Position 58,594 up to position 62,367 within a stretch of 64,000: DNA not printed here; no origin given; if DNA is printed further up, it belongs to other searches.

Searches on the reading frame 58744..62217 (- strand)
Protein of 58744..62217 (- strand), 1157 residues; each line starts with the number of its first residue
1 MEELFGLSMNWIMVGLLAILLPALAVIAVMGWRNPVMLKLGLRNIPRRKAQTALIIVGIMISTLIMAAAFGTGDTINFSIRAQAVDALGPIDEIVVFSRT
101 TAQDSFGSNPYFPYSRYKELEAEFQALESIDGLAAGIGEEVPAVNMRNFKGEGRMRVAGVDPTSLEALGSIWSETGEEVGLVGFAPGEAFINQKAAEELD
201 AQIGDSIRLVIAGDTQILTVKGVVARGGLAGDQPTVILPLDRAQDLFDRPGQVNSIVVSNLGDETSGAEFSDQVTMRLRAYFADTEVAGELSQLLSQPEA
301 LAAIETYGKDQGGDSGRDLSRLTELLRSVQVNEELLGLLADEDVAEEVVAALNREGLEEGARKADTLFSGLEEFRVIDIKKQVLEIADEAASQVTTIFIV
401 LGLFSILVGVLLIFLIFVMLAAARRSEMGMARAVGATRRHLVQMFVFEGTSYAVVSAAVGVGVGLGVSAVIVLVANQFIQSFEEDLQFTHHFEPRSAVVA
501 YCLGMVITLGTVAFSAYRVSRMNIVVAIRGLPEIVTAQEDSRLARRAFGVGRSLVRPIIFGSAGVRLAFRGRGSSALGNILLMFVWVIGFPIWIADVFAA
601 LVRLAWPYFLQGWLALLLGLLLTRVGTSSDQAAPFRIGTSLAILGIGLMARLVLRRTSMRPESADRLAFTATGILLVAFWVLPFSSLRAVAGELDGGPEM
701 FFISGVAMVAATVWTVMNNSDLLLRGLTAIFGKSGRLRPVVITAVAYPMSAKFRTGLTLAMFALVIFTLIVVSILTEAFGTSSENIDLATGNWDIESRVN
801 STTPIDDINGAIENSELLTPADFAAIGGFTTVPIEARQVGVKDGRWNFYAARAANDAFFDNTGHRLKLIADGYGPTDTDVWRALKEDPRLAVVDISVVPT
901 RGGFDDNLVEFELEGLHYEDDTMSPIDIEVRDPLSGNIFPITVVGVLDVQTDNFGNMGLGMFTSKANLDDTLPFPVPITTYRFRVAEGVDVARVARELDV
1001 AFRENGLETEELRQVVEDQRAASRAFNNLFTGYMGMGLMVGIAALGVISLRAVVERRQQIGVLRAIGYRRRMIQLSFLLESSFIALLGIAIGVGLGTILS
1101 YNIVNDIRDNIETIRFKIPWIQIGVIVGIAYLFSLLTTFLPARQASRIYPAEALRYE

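Call 58: search_protein_families(library=ncbifam, proteins=[window:58744-62217:-], max_evalue=1e-10)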
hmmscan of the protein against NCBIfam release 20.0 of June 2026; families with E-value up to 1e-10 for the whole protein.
window:58744-62217:- (1157 aa): 5 families
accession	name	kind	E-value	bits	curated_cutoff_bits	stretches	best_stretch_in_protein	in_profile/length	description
TIGR02212.1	lolCE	equivalog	3.4e-24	85.5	362.45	1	1034-1157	271-411/411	lipoprotein-releasing ABC transporter permease subunit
TIGR03434.1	ADOP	subfamily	2.6e-18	65.6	622.3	1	1007-1157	657-803/803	ADOP family duplicated permease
NF007826.0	PRK10535.1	equivalog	2.1e-15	56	966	1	935-1155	426-646/648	macrolide ABC transporter ATP-binding protein/permease MacB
NF008076.0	PRK10814.1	exception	7.2e-13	48.3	473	0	1036-1157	271-399/399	lipoprotein-releasing ABC transporter permease subunit LolC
NF038346.1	FtsX_actino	exception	1.8e-12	47.3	250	0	1036-1140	187-300/308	permease-like cell division protein FtsX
